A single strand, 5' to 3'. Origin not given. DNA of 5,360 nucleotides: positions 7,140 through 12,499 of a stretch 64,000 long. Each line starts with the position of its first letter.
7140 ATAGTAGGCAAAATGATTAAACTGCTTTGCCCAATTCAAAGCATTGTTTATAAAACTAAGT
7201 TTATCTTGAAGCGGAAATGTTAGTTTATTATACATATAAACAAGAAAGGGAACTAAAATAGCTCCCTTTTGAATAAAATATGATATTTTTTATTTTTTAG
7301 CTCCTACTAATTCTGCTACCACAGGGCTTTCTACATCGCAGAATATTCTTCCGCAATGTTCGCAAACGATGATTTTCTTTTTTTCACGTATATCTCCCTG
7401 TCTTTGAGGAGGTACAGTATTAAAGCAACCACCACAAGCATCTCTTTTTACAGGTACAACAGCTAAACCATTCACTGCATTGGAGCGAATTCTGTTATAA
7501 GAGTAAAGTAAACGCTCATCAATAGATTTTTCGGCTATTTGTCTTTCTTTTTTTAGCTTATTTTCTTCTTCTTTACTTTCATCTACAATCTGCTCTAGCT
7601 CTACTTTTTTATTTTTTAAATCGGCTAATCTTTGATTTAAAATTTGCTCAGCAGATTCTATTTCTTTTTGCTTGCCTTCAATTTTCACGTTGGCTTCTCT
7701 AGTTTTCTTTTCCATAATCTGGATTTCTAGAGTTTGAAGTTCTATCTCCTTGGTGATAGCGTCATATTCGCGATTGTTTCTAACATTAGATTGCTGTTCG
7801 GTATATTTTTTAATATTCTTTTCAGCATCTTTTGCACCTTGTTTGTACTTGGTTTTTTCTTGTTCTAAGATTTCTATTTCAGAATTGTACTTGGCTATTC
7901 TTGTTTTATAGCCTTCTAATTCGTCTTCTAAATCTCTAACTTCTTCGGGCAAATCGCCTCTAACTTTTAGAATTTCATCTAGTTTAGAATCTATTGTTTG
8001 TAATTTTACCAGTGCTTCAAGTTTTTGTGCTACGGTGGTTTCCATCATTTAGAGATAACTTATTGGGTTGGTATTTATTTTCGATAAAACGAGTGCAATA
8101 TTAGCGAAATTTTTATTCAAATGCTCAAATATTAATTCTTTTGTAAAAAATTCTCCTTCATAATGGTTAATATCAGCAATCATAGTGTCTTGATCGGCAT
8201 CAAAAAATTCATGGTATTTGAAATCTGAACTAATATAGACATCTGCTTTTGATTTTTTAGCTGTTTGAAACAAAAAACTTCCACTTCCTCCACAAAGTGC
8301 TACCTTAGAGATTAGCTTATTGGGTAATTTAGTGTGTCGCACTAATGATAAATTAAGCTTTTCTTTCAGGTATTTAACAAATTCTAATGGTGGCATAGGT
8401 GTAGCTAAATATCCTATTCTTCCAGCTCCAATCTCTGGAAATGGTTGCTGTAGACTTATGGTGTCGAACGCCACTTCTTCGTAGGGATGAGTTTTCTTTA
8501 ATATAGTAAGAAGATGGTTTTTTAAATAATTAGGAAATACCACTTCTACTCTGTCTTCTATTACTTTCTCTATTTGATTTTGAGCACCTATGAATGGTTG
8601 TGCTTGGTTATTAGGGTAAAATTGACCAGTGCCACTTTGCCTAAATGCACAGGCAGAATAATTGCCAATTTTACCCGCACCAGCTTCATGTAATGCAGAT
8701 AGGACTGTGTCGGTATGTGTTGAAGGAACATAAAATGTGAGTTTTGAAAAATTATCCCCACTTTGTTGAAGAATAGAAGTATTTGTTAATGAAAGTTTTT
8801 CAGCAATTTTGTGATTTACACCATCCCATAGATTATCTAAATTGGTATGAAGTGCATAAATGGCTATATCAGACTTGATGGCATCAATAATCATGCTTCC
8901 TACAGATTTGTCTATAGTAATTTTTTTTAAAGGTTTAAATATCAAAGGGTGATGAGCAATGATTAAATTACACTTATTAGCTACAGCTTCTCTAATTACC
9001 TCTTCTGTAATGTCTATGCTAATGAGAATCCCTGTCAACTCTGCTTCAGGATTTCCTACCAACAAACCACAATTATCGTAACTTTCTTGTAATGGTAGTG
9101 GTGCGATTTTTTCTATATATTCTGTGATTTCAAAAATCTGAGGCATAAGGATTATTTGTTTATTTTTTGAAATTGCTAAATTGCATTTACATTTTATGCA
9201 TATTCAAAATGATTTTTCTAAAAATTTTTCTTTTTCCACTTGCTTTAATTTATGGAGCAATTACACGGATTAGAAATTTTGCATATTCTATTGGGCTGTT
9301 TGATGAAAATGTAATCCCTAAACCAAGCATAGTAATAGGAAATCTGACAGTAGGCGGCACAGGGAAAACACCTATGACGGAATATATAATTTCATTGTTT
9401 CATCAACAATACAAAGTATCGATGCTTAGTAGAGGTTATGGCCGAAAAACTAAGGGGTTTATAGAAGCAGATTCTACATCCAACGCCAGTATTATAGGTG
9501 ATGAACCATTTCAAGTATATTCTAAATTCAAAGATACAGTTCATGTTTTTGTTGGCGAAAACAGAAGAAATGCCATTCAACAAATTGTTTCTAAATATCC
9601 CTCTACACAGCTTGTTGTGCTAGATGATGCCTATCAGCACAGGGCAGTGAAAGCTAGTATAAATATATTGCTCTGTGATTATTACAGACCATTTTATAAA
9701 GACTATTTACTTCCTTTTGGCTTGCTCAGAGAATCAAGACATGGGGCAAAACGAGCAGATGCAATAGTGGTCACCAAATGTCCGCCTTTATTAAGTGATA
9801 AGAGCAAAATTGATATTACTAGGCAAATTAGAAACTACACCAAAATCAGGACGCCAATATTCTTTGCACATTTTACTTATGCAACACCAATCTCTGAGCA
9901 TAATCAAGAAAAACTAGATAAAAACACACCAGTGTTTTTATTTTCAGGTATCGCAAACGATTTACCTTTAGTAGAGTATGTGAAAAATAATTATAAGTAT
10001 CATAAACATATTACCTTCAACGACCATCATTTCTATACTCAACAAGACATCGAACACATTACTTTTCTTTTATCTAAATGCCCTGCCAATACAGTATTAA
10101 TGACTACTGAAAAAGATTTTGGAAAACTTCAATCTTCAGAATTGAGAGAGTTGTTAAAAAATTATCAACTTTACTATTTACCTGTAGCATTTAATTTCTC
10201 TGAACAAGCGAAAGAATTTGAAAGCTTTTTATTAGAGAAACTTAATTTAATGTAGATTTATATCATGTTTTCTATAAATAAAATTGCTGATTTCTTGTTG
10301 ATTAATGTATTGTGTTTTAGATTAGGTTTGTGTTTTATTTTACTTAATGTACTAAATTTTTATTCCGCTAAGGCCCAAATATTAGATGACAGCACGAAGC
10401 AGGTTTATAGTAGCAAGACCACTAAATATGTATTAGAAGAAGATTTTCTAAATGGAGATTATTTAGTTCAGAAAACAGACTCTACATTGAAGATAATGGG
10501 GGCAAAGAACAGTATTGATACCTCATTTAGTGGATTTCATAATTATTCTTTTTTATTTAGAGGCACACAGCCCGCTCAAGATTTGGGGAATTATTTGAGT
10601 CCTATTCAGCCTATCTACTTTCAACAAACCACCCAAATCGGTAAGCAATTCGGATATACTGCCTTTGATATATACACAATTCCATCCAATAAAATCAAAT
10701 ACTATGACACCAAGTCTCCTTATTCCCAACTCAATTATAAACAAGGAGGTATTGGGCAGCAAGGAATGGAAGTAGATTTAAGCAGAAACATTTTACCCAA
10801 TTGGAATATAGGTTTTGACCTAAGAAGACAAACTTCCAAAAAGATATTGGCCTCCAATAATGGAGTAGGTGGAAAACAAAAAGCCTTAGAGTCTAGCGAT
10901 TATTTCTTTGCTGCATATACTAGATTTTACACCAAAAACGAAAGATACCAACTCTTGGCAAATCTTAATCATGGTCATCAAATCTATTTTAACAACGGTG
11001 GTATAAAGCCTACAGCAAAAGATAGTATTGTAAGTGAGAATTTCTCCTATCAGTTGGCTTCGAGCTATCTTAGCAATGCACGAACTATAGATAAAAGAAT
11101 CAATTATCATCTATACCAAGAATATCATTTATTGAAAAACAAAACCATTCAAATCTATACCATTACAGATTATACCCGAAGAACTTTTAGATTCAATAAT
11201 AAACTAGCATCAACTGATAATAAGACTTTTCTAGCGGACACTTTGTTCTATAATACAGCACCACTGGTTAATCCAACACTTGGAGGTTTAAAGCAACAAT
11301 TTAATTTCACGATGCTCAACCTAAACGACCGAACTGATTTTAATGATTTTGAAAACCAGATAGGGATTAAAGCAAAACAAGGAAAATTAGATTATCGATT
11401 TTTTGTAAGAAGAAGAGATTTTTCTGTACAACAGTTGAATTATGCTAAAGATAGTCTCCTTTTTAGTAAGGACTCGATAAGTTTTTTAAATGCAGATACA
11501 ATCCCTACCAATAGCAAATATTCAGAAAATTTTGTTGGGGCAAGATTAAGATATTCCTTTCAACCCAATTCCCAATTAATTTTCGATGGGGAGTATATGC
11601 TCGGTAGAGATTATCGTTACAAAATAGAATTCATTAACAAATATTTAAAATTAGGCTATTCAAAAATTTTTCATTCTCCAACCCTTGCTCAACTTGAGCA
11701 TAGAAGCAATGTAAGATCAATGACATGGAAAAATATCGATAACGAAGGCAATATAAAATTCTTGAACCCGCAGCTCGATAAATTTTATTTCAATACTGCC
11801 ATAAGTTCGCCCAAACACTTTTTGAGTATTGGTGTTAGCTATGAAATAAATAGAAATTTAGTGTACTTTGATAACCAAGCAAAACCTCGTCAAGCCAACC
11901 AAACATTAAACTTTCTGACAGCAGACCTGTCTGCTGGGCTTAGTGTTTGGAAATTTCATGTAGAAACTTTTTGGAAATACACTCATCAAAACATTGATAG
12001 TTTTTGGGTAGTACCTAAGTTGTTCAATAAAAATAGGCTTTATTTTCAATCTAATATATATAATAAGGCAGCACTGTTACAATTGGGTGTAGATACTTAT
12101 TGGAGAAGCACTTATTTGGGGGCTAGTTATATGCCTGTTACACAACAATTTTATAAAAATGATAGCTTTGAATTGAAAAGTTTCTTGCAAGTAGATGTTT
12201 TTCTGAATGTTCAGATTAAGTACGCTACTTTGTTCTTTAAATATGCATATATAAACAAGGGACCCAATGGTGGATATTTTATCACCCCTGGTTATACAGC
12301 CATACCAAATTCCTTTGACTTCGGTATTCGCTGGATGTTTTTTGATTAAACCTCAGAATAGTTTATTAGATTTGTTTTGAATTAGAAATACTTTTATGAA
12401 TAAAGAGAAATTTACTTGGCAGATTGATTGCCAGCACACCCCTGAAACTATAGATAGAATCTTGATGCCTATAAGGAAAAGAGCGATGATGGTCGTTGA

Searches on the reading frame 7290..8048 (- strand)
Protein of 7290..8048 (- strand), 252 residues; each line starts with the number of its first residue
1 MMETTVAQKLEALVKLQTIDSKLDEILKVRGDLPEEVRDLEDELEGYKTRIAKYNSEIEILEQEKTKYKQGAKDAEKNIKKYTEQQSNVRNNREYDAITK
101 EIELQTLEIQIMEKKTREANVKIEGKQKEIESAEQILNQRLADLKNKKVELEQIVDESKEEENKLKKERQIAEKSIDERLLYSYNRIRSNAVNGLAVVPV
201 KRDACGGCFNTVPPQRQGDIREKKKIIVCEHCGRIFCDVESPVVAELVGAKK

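Call 63: search_protein_families(library=pfam, proteins=[window:7290-8048:-], max_evalue=0.0001)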
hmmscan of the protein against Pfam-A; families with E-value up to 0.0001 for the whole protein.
window:7290-8048:- (252 aa): 1 family
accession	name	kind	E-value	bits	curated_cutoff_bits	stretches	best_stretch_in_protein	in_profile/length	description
PF02591.20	Zn_ribbon_9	-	1.4e-11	44.7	29.1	1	204-235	1-32/33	C4-type zinc ribbon domain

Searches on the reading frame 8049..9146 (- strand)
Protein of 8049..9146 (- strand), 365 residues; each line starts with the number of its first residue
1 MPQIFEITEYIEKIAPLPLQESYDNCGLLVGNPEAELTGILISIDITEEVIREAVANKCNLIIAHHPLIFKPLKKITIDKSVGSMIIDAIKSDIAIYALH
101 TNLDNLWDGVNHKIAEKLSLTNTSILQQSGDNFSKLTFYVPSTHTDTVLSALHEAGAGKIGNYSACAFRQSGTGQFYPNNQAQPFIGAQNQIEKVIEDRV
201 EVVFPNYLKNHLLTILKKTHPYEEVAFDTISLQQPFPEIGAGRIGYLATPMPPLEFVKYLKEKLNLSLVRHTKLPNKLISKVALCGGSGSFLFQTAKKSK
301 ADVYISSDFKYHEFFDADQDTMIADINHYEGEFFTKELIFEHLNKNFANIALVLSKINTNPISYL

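Call 62: search_protein_families(library=pfam, proteins=[window:8049-9146:-], max_evalue=0.0001)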
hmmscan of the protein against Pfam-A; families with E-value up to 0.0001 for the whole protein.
window:8049-9146:- (365 aa): 1 family
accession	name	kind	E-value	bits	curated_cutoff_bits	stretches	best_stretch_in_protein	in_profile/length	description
PF01784.24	DUF34_NIF3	-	1.2e-78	264.7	23.4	1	4-361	3-256/256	Duf34/NIF3 (NGG1p interacting factor 3)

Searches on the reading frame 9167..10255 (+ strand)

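Call 62: search_protein_families(library=pfam, proteins=[window:9167-10255:+], max_evalue=0.0001)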
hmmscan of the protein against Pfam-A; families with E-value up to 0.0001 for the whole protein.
window:9167-10255:+ (362 aa): 1 family
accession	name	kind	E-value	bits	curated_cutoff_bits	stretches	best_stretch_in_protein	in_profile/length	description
PF02606.20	LpxK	-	2.3e-73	247.6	27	1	19-359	2-327/328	Tetraacyldisaccharide-1-P 4'-kinase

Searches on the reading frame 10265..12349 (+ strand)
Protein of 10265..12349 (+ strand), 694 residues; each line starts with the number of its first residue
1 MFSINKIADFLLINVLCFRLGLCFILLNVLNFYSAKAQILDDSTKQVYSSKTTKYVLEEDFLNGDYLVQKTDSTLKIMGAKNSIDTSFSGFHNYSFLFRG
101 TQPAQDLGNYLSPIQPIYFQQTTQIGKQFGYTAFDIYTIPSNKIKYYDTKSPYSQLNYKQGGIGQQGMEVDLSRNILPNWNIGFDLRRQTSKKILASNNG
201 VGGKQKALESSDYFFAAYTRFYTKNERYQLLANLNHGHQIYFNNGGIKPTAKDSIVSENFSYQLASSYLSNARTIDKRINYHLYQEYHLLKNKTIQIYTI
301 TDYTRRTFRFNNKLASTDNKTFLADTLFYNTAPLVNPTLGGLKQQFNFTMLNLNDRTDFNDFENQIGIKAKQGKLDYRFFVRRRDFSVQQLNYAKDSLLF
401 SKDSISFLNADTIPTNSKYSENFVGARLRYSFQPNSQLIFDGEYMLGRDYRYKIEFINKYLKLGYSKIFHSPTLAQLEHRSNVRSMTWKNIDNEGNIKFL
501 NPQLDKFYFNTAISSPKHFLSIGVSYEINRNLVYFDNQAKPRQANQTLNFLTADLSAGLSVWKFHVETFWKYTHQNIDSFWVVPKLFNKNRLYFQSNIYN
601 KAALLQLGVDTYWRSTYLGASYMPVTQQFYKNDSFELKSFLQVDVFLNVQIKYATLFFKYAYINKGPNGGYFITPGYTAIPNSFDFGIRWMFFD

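Call 116: search_protein_families(library=pfam, proteins=[window:10265-12349:+], max_evalue=0.00001)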
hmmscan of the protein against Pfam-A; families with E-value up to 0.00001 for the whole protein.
window:10265-12349:+ (694 aa): 1 family
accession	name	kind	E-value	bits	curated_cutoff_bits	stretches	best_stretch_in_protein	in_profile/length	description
PF14121.12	Porin_10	-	7.6e-87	292.9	27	1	82-694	17-597/597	Putative porin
